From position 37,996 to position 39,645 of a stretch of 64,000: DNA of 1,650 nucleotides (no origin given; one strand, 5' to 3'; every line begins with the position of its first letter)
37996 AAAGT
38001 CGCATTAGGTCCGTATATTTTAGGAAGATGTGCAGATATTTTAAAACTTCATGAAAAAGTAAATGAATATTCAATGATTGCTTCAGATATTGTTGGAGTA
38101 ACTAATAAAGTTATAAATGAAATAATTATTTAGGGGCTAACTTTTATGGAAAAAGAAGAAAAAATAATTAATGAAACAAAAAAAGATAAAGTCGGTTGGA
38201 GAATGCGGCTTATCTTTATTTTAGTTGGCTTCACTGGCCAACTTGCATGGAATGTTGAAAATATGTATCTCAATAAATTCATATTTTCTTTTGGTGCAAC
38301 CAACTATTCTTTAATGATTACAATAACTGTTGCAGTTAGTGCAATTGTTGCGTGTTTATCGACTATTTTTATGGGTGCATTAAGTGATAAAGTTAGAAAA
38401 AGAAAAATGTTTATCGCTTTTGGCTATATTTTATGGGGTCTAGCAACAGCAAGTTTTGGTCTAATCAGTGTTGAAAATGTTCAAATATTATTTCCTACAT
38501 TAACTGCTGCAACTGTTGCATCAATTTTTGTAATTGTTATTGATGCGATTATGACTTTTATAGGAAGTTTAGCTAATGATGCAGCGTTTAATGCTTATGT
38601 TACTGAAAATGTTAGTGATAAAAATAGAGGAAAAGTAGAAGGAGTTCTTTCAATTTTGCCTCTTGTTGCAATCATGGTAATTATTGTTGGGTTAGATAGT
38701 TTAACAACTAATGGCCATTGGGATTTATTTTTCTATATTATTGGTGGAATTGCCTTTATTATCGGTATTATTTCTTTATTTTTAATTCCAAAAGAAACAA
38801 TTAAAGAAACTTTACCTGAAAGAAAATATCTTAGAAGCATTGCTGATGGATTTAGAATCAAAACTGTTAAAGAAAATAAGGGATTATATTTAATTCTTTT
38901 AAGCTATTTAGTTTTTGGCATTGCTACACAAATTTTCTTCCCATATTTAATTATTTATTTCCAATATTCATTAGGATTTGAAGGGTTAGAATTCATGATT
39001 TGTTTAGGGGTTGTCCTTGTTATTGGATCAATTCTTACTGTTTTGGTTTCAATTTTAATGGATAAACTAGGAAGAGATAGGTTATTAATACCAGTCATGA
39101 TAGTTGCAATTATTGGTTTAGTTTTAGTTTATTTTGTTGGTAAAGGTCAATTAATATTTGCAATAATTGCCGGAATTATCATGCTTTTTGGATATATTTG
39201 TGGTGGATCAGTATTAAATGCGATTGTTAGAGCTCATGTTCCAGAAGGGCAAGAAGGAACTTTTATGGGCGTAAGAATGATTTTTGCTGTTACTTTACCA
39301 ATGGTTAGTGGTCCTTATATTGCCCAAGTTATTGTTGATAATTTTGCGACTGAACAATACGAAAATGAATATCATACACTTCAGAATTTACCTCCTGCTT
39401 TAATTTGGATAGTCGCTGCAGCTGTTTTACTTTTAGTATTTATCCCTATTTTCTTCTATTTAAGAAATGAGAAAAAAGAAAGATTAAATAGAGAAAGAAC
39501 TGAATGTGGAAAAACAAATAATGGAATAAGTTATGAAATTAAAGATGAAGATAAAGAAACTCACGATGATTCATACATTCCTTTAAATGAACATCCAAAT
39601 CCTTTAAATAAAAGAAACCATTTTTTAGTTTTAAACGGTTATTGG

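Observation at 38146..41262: Natural permease-glycosidase fusion (MFS + GH2)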

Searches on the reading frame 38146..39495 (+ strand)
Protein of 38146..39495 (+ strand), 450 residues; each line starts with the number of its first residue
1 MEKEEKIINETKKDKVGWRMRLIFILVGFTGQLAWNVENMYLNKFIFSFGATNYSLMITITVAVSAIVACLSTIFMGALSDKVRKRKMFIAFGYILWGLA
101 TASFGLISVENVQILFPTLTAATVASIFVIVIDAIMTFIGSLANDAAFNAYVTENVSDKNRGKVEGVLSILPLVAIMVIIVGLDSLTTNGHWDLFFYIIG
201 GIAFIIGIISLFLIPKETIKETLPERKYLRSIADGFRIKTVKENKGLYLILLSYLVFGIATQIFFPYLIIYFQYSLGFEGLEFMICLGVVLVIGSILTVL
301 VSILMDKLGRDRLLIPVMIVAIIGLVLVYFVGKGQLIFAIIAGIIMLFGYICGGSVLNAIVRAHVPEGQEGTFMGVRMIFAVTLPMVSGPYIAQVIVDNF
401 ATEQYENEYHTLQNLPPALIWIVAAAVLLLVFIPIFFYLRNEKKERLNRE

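Call 25: find_homologous_proteins(query=window:38146-39495:+, max_evalue=0.00001)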
Query window:38146-39495:+ (450 aa): 2502 proteins with E <= 0.00001 among 8000 candidates; the best 120 are listed.
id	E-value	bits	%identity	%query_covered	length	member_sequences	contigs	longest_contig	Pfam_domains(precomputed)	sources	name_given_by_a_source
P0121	4.8e-162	558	60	98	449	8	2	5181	PF13347.13,PF07690.22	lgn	-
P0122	8.0e-157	541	56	98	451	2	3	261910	PF13347.13,PF00083.31,PF12832.14,PF07690.22,PF11700.15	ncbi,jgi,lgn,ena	ncbi:MAG: MFS transporter [Bacilli bacterium]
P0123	3.1e-154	532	56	99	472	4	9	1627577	PF13347.13,PF01306.26,PF07690.22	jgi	jgi:MFS family permease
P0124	6.4e-152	525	54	98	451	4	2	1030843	PF13347.13,PF07690.22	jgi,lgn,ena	-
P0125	1.1e-150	521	54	99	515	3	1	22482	PF13347.13,PF07690.22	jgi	-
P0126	8.7e-148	511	54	97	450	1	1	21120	PF13347.13,PF07690.22,PF11700.15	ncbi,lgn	-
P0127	1.5e-147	510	53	99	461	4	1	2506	PF13347.13,PF00083.31,PF07690.22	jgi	-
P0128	2.2e-147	510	53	97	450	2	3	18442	PF13347.13,PF07690.22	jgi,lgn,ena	jgi:Major Facilitator Superfamily.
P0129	1.3e-138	481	54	97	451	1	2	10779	PF13347.13,PF07690.22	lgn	-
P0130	3.4e-138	479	52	96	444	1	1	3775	PF13347.13,PF07690.22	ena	-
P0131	5.6e-134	466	51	98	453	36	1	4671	PF13347.13,PF00083.31,PF07690.22,PF11700.15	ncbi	-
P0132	7.7e-134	465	51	97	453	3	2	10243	PF13347.13,PF00083.31,PF07690.22,PF11700.15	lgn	-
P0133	6.3e-133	462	52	94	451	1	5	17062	PF13347.13,PF00083.31,PF07690.22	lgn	-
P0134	2.6e-131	457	49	98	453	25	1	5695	PF13347.13,PF00083.31,PF07690.22,PF11700.15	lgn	-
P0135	1.5e-128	448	51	97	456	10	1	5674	PF13347.13,PF00083.31,PF07690.22,PF11700.15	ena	-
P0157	2.7e-122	427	48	97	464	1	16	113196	PF07690.22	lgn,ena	-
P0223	4.7e-112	393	46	98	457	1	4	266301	PF13347.13,PF07690.22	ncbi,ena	-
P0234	8.6e-111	389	45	97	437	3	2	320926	PF13347.13,PF07690.22,PF11700.15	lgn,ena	-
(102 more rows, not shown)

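Call 30: find_encoding_contigs(protein=P0122, flank=8000, max_places=2)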
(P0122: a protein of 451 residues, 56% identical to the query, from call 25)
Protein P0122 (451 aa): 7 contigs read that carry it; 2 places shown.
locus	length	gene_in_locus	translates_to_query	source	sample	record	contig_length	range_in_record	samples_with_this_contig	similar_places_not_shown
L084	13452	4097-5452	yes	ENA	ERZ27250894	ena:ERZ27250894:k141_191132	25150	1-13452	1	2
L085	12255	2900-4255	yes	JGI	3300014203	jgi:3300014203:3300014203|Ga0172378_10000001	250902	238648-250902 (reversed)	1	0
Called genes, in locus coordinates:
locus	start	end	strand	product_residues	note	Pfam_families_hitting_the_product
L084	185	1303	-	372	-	PF13936:HTH_38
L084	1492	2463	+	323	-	PF13793:Pribosyltran_N, PF00156:Pribosyltran, PF14572:Pribosyl_synth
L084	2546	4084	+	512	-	PF03853:YjeF_N, PF01256:Carb_kinase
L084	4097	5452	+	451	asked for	PF00083:Sugar_tr (faint), PF07690:MFS_1, PF11700:ATG22 (faint), PF12832:MFS_1_like (weak), PF13347:MFS_2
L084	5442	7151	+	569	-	PF02837:Glyco_hydro_2_N, PF22666:Glyco_hydro_2_N2 (weak), PF00703:Glyco_hydro_2 (weak), PF02836:Glyco_hydro_2_C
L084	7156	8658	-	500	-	PF04231:Endonuclease_1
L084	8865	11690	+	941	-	PF00690:Cation_ATPase_N, PF00122:E1-E2_ATPase, PF00702:Hydrolase, PF13246:Cation_ATPase, PF00689:Cation_ATPase_C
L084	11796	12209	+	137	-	-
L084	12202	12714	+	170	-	-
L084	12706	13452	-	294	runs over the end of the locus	PF20434:BD-FAE, PF07859:Abhydrolase_3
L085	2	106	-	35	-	?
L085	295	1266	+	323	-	PF13793:Pribosyltran_N, PF00156:Pribosyltran, PF14572:Pribosyl_synth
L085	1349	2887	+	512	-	PF03853:YjeF_N, PF01256:Carb_kinase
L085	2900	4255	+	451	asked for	PF00083:Sugar_tr (faint), PF07690:MFS_1, PF11700:ATG22 (faint), PF12832:MFS_1_like (weak), PF13347:MFS_2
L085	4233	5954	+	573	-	PF02837:Glyco_hydro_2_N, PF22666:Glyco_hydro_2_N2 (weak), PF00703:Glyco_hydro_2 (weak), PF02836:Glyco_hydro_2_C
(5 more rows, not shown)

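Call 31: find_encoding_contigs(protein=P0157, flank=8000, max_places=2)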
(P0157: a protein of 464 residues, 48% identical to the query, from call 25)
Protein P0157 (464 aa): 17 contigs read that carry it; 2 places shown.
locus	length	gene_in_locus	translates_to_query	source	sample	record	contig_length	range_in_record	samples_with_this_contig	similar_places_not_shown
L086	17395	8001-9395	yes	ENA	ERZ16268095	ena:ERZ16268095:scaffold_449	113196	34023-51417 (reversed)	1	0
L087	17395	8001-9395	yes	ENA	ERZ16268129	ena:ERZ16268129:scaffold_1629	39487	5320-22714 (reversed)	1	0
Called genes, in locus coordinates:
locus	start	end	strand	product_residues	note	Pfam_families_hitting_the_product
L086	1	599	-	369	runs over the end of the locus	-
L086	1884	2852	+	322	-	PF00370:FGGY_N (weak), PF00480:ROK, PF01869:BcrAD_BadFG (weak)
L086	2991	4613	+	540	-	PF06418:CTP_synth_N, PF00117:GATase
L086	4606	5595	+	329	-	PF00849:PseudoU_synth_2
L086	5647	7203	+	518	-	PF07556:DUF1538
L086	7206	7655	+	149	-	-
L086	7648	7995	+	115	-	PF00543:P-II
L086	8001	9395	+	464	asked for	PF07690:MFS_1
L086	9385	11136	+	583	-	PF02837:Glyco_hydro_2_N, PF22666:Glyco_hydro_2_N2, PF02836:Glyco_hydro_2_C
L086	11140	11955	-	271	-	PF00590:TP_methylase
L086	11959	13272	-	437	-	PF04468:PSP1, PF28472:PSP1_3rd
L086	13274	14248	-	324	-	PF13177:DNA_pol3_delta2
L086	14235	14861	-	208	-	PF02223:Thymidylate_kin, PF13521:AAA_28 (weak)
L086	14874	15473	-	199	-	PF21176:RecR_HhH, PF02132:RecR_ZnF (weak), PF01751:Toprim, PF13662:Toprim_4, PF21175:RecR_C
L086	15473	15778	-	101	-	PF02575:YbaB_DNA_bd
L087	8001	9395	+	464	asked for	PF07690:MFS_1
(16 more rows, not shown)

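Call 44: search_solved_structures(query=window:38146-39495:+, max_evalue=1)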
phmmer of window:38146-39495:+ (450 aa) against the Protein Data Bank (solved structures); distinct sequences matched with E-value up to 1: 2.
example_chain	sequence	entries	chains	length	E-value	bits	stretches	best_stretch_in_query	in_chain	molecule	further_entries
8ucs_C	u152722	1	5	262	0.011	18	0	89-170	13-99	Motility protein A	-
6ysf_E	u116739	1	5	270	0.012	17.8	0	89-170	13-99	Chemotaxis MotA protein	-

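Call 48: find_encoding_contigs(protein=P0223, flank=6000, max_places=2)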
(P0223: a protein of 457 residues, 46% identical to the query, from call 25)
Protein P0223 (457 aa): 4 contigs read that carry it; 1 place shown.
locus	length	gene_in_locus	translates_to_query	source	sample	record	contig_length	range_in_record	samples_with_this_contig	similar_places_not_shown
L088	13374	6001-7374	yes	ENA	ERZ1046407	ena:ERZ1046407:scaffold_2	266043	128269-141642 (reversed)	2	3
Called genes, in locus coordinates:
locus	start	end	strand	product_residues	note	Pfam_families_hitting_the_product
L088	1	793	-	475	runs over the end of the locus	PF01266:DAO (faint), PF07992:Pyr_redox_2 (faint), PF13450:NAD_binding_8, PF13738:Pyr_redox_3 (weak), PF01593:Amino_oxidase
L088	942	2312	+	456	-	PF00501:AMP-binding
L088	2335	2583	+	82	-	PF00550:PP-binding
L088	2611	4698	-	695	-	PF08238:Sel1 (faint)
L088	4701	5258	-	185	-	-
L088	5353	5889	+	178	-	PF00300:His_Phos_1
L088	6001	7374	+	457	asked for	PF07690:MFS_1, PF13347:MFS_2 (weak), PF07690:MFS_1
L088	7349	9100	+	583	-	PF02837:Glyco_hydro_2_N, PF22666:Glyco_hydro_2_N2 (weak), PF00703:Glyco_hydro_2 (faint), PF02836:Glyco_hydro_2_C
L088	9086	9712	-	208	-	-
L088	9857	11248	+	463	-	PF07690:MFS_1 (faint)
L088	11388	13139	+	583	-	PF00664:ABC_membrane, PF00005:ABC_tran, PF02463:SMC_N (faint)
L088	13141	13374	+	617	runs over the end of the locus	PF00664:ABC_membrane, PF00005:ABC_tran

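Call 49: find_encoding_contigs(protein=P0234, flank=6000, max_places=2)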
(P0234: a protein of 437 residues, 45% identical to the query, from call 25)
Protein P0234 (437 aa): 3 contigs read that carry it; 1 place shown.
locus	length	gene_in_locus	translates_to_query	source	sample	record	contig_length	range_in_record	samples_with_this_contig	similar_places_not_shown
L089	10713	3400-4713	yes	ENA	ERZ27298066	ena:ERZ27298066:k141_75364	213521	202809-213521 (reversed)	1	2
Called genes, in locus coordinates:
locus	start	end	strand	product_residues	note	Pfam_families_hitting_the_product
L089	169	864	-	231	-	PF03009:GDPD, PF13653:GDPD_2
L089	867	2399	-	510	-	PF13347:MFS_2, PF07690:MFS_1, PF03209:PUCC, PF07690:MFS_1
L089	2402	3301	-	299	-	PF00483:NTP_transferase, PF12804:NTP_transf_3 (weak)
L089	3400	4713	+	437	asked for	PF07690:MFS_1, PF11700:ATG22 (weak), PF13347:MFS_2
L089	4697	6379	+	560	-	PF02837:Glyco_hydro_2_N, PF22666:Glyco_hydro_2_N2, PF00703:Glyco_hydro_2 (weak), PF02836:Glyco_hydro_2_C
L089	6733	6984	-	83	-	-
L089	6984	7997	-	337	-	PF00483:NTP_transferase, PF12804:NTP_transf_3, PF25084:LbH_EIF2B (weak), PF00132:Hexapep (faint), PF25087:GMPPB_C (weak)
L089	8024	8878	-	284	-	PF00288:GHMP_kinases_N, PF08544:GHMP_kinases_C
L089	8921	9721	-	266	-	PF00398:RrnaAD, PF05175:MTS (weak), PF05401:NodS (weak), PF13649:Methyltransf_25 (weak)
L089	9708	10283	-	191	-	PF01751:Toprim, PF13155:Toprim_2 (weak), PF13662:Toprim_4 (weak), PF13331:DUF4093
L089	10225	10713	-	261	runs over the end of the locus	PF01026:TatD_DNase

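Call 50: find_encoding_contigs(protein=P0123, flank=6000, max_places=2)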
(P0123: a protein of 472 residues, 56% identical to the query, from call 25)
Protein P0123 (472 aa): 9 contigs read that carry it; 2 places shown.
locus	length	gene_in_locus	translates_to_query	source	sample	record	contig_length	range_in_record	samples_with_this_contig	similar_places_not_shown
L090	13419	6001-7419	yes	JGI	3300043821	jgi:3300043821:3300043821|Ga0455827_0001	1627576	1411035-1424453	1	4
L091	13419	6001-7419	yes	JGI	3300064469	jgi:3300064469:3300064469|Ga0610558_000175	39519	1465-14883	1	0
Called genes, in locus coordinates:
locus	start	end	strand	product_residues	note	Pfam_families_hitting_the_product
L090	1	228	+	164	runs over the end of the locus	-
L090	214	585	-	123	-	PF01470:Peptidase_C15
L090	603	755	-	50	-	PF01470:Peptidase_C15 (weak)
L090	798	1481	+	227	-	-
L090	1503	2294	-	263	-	PF01026:TatD_DNase (weak), PF04909:Amidohydro_2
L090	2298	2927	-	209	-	PF00485:PRK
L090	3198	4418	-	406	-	PF05343:Peptidase_M42 (faint), PF01546:Peptidase_M20, PF07687:M20_dimer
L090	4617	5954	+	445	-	PF03051:Peptidase_C1_2, PF00112:Peptidase_C1 (faint)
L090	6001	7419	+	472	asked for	PF07690:MFS_1, PF13347:MFS_2, PF01306:LacY_symp (weak)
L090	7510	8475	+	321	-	PF14262:Cthe_2159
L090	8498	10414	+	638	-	PF14262:Cthe_2159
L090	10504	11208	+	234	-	PF02463:SMC_N (faint), PF00005:ABC_tran, PF13304:AAA_21 (faint)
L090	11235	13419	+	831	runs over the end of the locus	PF02687:FtsX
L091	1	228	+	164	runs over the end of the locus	-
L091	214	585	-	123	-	PF01470:Peptidase_C15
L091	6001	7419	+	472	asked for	PF07690:MFS_1, PF13347:MFS_2, PF01306:LacY_symp (weak)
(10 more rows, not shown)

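Call 58: predict_structure(alignment_id=A2)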
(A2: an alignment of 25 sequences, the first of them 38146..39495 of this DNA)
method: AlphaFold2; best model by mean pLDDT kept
length: 450 residues; sequences in the alignment: 25
mean_pLDDT: 87.7   pTM: 0.86
mean pLDDT of the five models: 87.7, 87.6, 85.6, 85.2, 84.7
residues with pLDDT >= 90: 275; 70-90: 139; 50-70: 25; < 50: 11
segments of 3 or more residues with pLDDT < 50: 1-11
pLDDT, mean of each block of 10 residues (from residue 1): 38 71 93 85 77 69 87 92 90 95 83 68 78 90 93 89 91 89 84 92 96 82 69 88 94 97 90 91 92 94 92 96 97 96 96 95 91 94 92 92 84 90 98 97 88
secondary structure, 60 per line:
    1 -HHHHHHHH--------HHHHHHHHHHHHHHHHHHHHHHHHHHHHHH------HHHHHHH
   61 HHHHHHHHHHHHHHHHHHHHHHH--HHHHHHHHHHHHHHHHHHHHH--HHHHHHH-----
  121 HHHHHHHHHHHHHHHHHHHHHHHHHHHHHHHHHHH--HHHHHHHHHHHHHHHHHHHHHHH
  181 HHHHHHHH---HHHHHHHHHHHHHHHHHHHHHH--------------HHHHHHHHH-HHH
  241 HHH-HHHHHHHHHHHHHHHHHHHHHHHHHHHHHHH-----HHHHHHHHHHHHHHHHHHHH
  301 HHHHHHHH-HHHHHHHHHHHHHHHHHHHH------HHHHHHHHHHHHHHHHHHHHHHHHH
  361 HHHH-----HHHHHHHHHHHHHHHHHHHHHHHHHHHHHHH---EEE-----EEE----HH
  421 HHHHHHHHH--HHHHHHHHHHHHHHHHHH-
elements in order: H2-9 H18-47 H54-83 H86-106 H109-115 H121-155 H158-188 H192-213 H228-236 H238-243 H245-275 H281-308 H310-329 H336-364 H370-400 E404-406 E412-414 H419-429 H432-449

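Call 64: fold_search(model_id=the predicted structure, library=pdb)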
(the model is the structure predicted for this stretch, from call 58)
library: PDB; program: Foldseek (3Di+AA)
matches with E <= 10: 666; with E <= 0.001: 391
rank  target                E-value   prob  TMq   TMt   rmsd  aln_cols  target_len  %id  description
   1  9old                  2.0e-08  1.00  0.74  0.74   4.7       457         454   16  Crystal structure of alpha-NPG-bound D59C MelBSt (released 2026-02-04)
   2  9w1p_A                2.0e-08  1.00  0.64  0.70   5.5       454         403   15  G6P-bound human SLC37A4 lateral dimer (released 2025-11-19)
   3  9j2n                  2.6e-08  1.00  0.64  0.62   7.5       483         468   16  Cryo-EM structure of the human glucose transporter, GLUT7 in outward-facing open conformation (released 2024-09-25)
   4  9c3f                  3.1e-08  1.00  0.63  0.59   5.8       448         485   14  Cryo-EM structure of E. coli AmpG (released 2024-12-18)
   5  9b3k_Z                3.9e-08  1.00  0.69  0.82   4.1       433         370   14  NorA in complex with Fab36 (NorA-BRIL fusion) (released 2024-12-11)
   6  8vzo_A                3.9e-08  1.00  0.67  0.72   5.8       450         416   14  Cryo-EM structure of FLVCR2 in the outward-facing state with choline bound (released 2024-05-01)
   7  7l16                  4.3e-08  1.00  0.73  0.73   4.6       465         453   16  Crystal structure of sugar-bound melibiose permease MelB (released 2021-08-04)
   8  8xob                  4.8e-08  1.00  0.66  0.76   4.7       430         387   15  VMAT2 protonated state (released 2024-05-08)
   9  8jsx                  6.4e-08  1.00  0.66  0.77   5.3       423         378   15  VMAT2 complex with noradrenaline in lumen-facing state (released 2024-05-08)
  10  3wdo                  7.0e-08  1.00  0.67  0.67   5.2       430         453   14  Structure of E. coli YajR transporter (released 2013-08-07)
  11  6t1z                  7.0e-08  1.00  0.65  0.73   6.5       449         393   16  LmrP from L. lactis, in an outward-open conformation, bound to Hoechst 33342 (released 2020-07-29)
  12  8hpk_A                7.3e-08  1.00  0.65  0.74   4.9       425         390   13  Crystal structure of the bacterial oxalate transporter OxlT in an oxalate-bound occluded form (released 2023-02-15)
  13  8ex5                  7.6e-08  1.00  0.70  0.76   5.4       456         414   13  Human S1P transporter Spns2 in an outward-facing open conformation (state 4) (released 2023-05-31)
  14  6rw3_D                7.6e-08  1.00  0.61  0.63   7.0       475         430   16  The molecular basis for sugar import in malaria parasites. (released 2020-01-29)
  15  8jsw                  7.9e-08  1.00  0.67  0.78   4.6       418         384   15  Human VMAT2 complex with serotonin (released 2023-11-29)
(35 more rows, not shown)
